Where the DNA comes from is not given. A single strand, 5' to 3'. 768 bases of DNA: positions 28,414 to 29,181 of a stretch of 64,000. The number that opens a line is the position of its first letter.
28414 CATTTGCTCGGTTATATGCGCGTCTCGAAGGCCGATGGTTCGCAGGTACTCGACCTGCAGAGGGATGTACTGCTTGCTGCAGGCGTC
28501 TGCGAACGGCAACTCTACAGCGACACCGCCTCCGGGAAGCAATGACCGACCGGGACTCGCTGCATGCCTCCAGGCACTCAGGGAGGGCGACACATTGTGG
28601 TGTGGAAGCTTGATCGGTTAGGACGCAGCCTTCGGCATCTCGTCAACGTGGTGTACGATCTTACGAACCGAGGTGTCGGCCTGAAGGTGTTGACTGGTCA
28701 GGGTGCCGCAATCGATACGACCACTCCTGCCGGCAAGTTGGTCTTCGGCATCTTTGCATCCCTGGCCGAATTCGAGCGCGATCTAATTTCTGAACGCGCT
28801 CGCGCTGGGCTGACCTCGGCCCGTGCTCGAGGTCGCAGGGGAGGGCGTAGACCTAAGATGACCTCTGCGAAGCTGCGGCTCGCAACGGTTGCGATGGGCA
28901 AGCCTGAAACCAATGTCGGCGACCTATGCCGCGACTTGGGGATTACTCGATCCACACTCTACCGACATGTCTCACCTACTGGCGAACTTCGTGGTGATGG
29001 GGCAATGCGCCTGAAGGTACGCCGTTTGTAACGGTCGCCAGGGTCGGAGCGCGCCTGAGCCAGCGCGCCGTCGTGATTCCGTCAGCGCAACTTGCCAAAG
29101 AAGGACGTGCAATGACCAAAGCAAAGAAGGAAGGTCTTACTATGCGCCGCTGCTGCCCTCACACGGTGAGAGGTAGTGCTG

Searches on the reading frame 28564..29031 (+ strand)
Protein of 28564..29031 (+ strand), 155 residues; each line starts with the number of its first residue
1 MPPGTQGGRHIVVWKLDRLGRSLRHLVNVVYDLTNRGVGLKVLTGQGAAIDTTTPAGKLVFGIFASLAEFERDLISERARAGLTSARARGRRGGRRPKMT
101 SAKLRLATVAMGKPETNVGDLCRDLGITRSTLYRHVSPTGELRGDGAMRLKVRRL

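Call 93: search_protein_families(library=pfam, proteins=[window:28564-29031:+], max_evalue=0.001)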
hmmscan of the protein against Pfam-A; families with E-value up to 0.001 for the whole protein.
window:28564-29031:+ (155 aa): 1 family
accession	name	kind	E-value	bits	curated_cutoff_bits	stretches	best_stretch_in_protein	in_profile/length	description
PF00239.26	Resolvase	-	1.3e-25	90.6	23.3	1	8-91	64-144/145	Resolvase, N terminal domain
